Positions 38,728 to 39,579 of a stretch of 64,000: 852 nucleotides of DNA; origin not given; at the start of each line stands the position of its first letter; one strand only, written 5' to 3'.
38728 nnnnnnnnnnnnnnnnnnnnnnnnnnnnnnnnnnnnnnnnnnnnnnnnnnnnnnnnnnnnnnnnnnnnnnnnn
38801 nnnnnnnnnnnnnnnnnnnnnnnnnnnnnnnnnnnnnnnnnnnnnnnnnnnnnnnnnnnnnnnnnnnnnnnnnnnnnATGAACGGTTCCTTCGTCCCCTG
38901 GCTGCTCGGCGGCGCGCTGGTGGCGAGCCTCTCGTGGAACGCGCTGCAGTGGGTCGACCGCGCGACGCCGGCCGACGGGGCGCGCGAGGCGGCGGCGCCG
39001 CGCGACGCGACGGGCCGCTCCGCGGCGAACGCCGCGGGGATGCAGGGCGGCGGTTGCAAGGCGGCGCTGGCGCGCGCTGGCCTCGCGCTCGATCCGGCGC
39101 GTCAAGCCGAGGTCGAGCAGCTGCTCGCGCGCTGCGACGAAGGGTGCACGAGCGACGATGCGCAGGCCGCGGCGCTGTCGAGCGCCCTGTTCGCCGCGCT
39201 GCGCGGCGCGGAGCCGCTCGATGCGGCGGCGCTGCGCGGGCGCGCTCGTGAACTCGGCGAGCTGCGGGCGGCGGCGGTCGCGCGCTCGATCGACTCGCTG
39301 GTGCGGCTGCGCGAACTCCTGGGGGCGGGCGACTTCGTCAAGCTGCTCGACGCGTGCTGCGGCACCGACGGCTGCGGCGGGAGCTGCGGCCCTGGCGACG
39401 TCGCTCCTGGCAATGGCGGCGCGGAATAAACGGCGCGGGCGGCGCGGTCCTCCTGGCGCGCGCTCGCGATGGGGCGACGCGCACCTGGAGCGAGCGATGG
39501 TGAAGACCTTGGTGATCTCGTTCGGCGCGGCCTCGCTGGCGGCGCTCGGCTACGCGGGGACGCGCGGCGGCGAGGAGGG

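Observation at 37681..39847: ECF sigma / zinc-finger anti-sigma / periplasmic Cys-tailed protein / 14-Cys secreted peptide module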

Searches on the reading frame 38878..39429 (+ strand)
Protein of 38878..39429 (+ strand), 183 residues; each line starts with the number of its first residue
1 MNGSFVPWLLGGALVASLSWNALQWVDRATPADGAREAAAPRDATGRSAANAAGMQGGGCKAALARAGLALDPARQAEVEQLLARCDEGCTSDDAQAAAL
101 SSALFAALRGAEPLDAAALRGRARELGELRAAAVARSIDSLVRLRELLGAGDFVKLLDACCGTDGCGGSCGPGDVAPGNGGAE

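Call 4: search_protein_families(library=pfam, proteins=[window:38878-39429:+], max_evalue=1)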
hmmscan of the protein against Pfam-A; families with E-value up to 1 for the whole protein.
window:38878-39429:+ (183 aa): 1 family
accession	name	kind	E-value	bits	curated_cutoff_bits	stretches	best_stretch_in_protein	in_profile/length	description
PF13801.11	Metal_resist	-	0.0032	18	29.2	1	54-150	32-120/125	Heavy-metal resistance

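Call 5: search_protein_families(library=ncbifam, proteins=[window:38878-39429:+], max_evalue=1)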
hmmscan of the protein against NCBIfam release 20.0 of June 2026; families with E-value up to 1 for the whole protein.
window:38878-39429:+ (183 aa): 1 family
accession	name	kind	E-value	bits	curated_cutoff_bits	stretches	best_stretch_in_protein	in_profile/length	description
NF012025.0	PRK15481.1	equivalog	0.0091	14.7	573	1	67-151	226-311/432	MocR-like B6 salvage transcription factor PtsJ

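Call 7: find_homologous_proteins(query=window:38878-39426:+, max_evalue=0.01)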
Query window:38878-39426:+ (183 aa): 2 proteins with E <= 0.01 among 8000 candidates.
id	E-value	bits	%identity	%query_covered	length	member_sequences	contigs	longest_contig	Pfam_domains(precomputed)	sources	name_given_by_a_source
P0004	1.0e-92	327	89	100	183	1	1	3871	-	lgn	-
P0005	1.5e-90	320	92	90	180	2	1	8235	-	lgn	-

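Call 10: find_encoding_contigs(protein=P0004, flank=8000, max_places=4)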
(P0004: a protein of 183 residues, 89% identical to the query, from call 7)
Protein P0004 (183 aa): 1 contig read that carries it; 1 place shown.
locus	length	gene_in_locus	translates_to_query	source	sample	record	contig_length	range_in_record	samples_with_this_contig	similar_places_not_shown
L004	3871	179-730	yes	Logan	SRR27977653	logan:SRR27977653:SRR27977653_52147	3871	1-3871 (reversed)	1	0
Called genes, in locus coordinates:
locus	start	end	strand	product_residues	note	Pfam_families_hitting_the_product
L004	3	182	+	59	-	?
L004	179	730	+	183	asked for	-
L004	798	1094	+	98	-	-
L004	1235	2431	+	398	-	PF00144:Beta-lactamase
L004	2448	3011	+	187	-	PF02834:LigT_PEase, PF13563:2_5_RNA_ligase2, PF02834:LigT_PEase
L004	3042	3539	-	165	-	PF05157:MshEN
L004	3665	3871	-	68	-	?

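Call 19: search_solved_structures(query=A2, max_evalue=10, show_alignments=2)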
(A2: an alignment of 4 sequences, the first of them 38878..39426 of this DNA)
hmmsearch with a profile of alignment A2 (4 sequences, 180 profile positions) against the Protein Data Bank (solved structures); distinct sequences matched with E-value up to 10: 3.
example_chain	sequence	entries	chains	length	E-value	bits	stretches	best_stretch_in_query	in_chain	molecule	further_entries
7cbc_A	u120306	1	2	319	0.63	13.3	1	15-98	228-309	De novo designed switch protein caging a hemagglutinin binder (sCageHA267_1S)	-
9fou_A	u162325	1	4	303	2.6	11.3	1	93-140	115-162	Acetophenone carboxylase epsilon subunit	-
37tt_A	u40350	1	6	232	3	11.1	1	116-158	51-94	Z4 c3ii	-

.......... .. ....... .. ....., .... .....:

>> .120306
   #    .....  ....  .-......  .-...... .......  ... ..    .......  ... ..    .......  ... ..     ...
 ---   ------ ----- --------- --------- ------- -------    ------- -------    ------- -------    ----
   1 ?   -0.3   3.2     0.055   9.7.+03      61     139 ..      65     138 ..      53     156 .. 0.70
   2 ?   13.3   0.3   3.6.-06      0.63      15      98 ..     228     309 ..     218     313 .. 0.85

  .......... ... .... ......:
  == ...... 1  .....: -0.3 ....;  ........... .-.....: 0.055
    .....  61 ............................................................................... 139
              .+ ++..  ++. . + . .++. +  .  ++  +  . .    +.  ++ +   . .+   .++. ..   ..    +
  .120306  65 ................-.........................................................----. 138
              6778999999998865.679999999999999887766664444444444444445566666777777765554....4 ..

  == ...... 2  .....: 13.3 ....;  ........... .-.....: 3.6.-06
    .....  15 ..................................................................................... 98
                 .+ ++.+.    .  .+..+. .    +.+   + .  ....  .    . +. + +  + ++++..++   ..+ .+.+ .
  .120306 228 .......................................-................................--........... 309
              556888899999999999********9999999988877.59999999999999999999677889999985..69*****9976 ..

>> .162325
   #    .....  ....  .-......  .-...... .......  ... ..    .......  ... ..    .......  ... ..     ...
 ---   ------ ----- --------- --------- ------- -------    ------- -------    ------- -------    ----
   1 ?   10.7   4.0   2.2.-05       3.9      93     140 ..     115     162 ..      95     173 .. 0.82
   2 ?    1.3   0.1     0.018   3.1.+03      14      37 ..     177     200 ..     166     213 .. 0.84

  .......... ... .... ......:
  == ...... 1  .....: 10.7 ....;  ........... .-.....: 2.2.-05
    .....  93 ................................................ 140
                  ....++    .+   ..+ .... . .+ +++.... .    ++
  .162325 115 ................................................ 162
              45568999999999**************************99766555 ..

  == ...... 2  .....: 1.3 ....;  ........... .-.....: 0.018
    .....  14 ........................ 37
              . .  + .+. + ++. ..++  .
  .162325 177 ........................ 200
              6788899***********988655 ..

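Call 21: find_homologous_proteins(query=A2, max_evalue=0.1)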
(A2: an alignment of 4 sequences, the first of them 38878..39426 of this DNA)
Query A2 (4 sequences) (183 aa, profile of the alignment): 3 proteins with E <= 0.1 among 8000 candidates.
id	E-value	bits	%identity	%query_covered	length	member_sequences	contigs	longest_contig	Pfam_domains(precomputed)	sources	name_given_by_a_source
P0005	2.8e-98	345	92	90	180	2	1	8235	-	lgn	-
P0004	2.3e-97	342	89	100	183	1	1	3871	-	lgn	-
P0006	1.2e-61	226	46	95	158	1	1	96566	PF13801.12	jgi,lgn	-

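Call 31: predict_structure(alignment_id=A5)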
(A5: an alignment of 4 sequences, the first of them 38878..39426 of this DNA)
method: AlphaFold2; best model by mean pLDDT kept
length: 183 residues; sequences in the alignment: 4
mean_pLDDT: 61.7   pTM: 0.52
mean pLDDT of the five models: 61.7, 59.1, 58.4, 56.8, 50.8
residues with pLDDT >= 90: 17; 70-90: 83; 50-70: 5; < 50: 78
segments of 3 or more residues with pLDDT < 50: 1-58, 164-183
pLDDT, mean of each block of 10 residues (from residue 1): 33 37 37 31 29 42 83 90 81 76 82 79 84 80 91 85 47 33 26
secondary structure, 60 per line:
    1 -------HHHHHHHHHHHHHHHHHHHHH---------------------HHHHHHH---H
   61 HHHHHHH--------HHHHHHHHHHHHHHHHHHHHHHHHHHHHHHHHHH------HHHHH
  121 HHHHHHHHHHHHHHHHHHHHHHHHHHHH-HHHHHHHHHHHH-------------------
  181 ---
elements in order: H8-28 H50-56 H60-67 H76-109 H116-148 H150-161

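Call 58: find_related_loci(query=A2, collection=genome_contigs, flank=8000)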
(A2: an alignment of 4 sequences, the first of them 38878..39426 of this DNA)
Query A2 (183 aa) in genome_contigs; peptide patterns used: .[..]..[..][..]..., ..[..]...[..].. (x = any residue, [..] = any of these).
62 stretches matched a pattern; 2 encode a relative of the query (tblastn E <= 1e-3); 2 distinct loci.
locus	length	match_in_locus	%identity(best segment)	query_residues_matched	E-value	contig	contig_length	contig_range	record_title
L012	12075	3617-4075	42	4-173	4e-21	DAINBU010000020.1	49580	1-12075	MAG TPA_asm: Planctomycetota bacterium isolate CTOTU25974 NODE_98_length_49580_cov_5.586815, whole genome shotgun sequen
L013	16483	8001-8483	31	1-177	2e-11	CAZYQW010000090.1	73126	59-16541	MAG TPA_asm: uncultured Phycisphaeraceae bacterium isolate binchicken_co31_357 genome assembly, contig: k141_1516684, wh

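Call 59: fold_search(model_id=the predicted structure, library=pdb)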
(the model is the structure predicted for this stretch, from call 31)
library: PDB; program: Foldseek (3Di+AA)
matches with E <= 10: 70; with E <= 0.001: 0
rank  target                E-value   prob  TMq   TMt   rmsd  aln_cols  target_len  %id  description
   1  3lay_F                1.1e+00  0.96  0.35  0.73   2.8        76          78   17  Alpha-Helical barrel formed by the decamer of the zinc resistance-associated protein (STM4172) from Salmonella enteric (released 2010-01-19)
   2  3itf_A                1.1e+00  0.82  0.33  0.50   4.7        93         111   14  Structural basis for the inhibitory function of the CPXP adaptor protein (released 2011-01-26)
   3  3lay_H                1.4e+00  0.92  0.35  0.72   2.9        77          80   17  Alpha-Helical barrel formed by the decamer of the zinc resistance-associated protein (STM4172) from Salmonella enteric (released 2010-01-19)
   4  3lay_J                1.4e+00  0.92  0.35  0.70   3.0        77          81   17  Alpha-Helical barrel formed by the decamer of the zinc resistance-associated protein (STM4172) from Salmonella enteric (released 2010-01-19)
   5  5f4y_A                1.7e+00  0.23  0.25  0.26   6.7       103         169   18  Structure of the SD2 domain of Human Shroom2 (released 2016-10-19)
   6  3g6i                  1.8e+00  0.41  0.37  0.35  12.8       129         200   14  Crystal structure of an outer membrane protein, part of a putative carbohydrate binding complex (bt_1022) from bacteroid (released 2009-02-17)
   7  3lay_D                2.0e+00  0.89  0.36  0.75   2.4        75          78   16  Alpha-Helical barrel formed by the decamer of the zinc resistance-associated protein (STM4172) from Salmonella enteric (released 2010-01-19)
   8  8gyz_A                2.5e+00  0.60  0.39  0.35   5.5       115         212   16  Crystal structure of transcription factor TGA7 from Arabidopsis (released 2022-11-30)
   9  9div_H                2.9e+00  0.16  0.31  0.41   7.0       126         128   21  The crystal structure of de novo designed ChuA binding protein C8 (released 2025-05-21)
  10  5izs_A                3.2e+00  0.41  0.29  0.57   3.1        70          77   17  De novo design of protein homo-oligomers with modular hydrogen bond network-mediated specificity (released 2016-05-25)
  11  1sry_A                3.4e+00  0.12  0.22  0.11   9.1        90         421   29  REFINED CRYSTAL STRUCTURE OF THE SERYL-TRNA SYNTHETASE FROM THERMUS THERMOPHILUS AT 2.5 ANGSTROMS RESOLUTION (released 1994-01-31)
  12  9div_E                3.6e+00  0.21  0.35  0.44   5.6       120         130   20  The crystal structure of de novo designed ChuA binding protein C8 (released 2025-05-21)
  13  9div_C                3.6e+00  0.20  0.34  0.40   5.7       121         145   21  The crystal structure of de novo designed ChuA binding protein C8 (released 2025-05-21)
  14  3afe_B                3.8e+00  0.25  0.34  0.18   5.0       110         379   21  Crystal structure of the HsaA monooxygenase from M.tuberculosis (released 2010-05-26)
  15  3afe_A                3.8e+00  0.10  0.24  0.14   7.2       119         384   23  Crystal structure of the HsaA monooxygenase from M.tuberculosis (released 2010-05-26)
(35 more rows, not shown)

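Call 86: search_protein_families(library=pfam, alignment_id=A12, max_evalue=1)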
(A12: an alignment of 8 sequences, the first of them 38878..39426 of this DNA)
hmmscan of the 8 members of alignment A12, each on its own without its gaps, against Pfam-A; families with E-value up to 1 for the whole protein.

A. member 1, window:38878-39426:+ (183 aa): 1 family
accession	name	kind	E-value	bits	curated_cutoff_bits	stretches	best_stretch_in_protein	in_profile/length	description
PF13801.11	Metal_resist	-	0.0032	18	29.2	1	54-150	32-120/125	Heavy-metal resistance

B. families by the number of members that match (of 8 scanned): 4 families
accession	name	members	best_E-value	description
PF13801.11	Metal_resist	8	3.8e-13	Heavy-metal resistance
PF07813.17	LTXXQ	2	0.00059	LTXXQ motif family protein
PF19996.4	ivWA-helical_N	1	0.033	N-terminal helical region fused to the FtsH ternary system vWA domain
PF22404.2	ToxT_N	1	0.15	ToxT, N-terminal cupin-like domain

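Call 87: search_solved_structures(query=A12, max_evalue=10, show_alignments=1)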
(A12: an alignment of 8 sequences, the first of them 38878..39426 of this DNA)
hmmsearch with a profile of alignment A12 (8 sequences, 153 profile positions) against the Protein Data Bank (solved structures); distinct sequences matched with E-value up to 10: 8.
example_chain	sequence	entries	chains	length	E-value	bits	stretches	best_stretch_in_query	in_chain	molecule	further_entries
5ihf_A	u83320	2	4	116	0.076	16.4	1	48-135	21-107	VirG-like protein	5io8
3qzc_A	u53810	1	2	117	0.1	16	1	47-133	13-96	Periplasmic protein CpxP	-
5dic_A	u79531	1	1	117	0.39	14.1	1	49-151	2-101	Odorant-binding protein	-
3o39_A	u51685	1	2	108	0.42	14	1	48-133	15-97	Periplasmic protein related to spheroblast formation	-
3itf_A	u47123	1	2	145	0.46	13.9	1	48-133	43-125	Periplasmic adaptor protein cpxP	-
5j2l_B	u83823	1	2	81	0.81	13.1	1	44-107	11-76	protein design 2L4HC2_11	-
5cwh_A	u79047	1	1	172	2.3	11.6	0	55-112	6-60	Designed helical repeat protein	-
8t8k_A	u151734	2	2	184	4.8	10.6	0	49-97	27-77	DUF507 family protein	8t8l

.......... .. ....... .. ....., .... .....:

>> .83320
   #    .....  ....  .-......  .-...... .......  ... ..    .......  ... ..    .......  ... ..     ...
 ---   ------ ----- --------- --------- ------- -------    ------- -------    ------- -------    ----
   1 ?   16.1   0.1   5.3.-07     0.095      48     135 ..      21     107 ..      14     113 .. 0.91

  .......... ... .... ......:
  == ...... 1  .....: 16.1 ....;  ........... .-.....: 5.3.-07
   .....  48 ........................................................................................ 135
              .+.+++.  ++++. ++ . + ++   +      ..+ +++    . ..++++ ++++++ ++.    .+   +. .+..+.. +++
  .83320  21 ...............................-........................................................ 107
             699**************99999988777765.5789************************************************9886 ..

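Call 88: search_protein_families(library=ncbifam, proteins=[L012:592-912:+, L012:938-1399:+, L012:1279-2532:+], max_evalue=0.00001)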
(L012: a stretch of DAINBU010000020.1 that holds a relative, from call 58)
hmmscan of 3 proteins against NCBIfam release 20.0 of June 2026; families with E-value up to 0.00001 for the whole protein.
L012:592-912:+ (106 aa): 6 families
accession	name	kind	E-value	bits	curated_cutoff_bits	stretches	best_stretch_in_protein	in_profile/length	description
NF033788.1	HTH_metalloreg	subfamily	6.4e-21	74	55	1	23-99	2-77/77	metalloregulator ArsR/SmtB family transcription factor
NF033789.1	repress_SdpR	subfamily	2.3e-15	56.3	100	1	26-103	2-77/79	autorepressor SdpR family transcription factor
NF041413.1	ArsR_Rv2640c_fam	equivalog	5.1e-13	49.5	155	1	26-106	36-118/118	Rv2640c family ArsR-like transcriptional regulator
NF040642.1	sulf_sens_BigR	equivalog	1.1e-11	44.6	155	1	24-102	12-88/95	sulfite-sensing transcriptional repressor BigR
NF045707.1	Dbac_1936_reg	equivalog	3.2e-10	39.9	115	1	28-103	13-86/99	ArsR/SmtB-type metalloregulator TsoR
NF007528.0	PRK10141.1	subfamily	6.6e-06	26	97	1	23-90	7-73/117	metalloregulator ArsR/SmtB family transcription factor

L012:938-1399:+ (153 aa): 2 families
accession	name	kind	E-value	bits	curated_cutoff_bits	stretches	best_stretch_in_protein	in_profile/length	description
NF041414.1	ArsI_CadI_VOC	equivalog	1.6e-36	125.1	116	1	5-146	2-139/147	ArsI/CadI family heavy metal resistance metalloenzyme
TIGR02295.1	HpaD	equivalog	2.8e-06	26.7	321.4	1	6-122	7-120/298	3,4-dihydroxyphenylacetate 2,3-dioxygenase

L012:1279-2532:+ (417 aa): 6 families
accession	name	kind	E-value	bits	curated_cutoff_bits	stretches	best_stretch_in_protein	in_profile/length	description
TIGR02691.1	arsC_pI258_fam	equivalog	9.1e-38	129.4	174.3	1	279-405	1-127/129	arsenate reductase (thioredoxin)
NF010053.0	PRK13530.1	subfamily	8e-35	120.1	215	1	279-409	6-130/133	arsenate reductase (thioredoxin)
TIGR02689.1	ars_reduc_gluta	equivalog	3.7e-23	82.1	157.6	1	278-405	2-123/126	arsenate reductase, glutathione/glutaredoxin type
TIGR00861.1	MIP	subfamily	4.2e-19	69.2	171.25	1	57-187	1-146/224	MIP family channel protein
NF003838.0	PRK05420.1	equivalog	2.8e-09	36.8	256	1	53-151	3-99/231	aquaporin Z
NF045553.1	AquGlycerPorinGla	equivalog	1.6e-07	30.8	400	1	57-151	11-105/290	aquaglyceroporin Gla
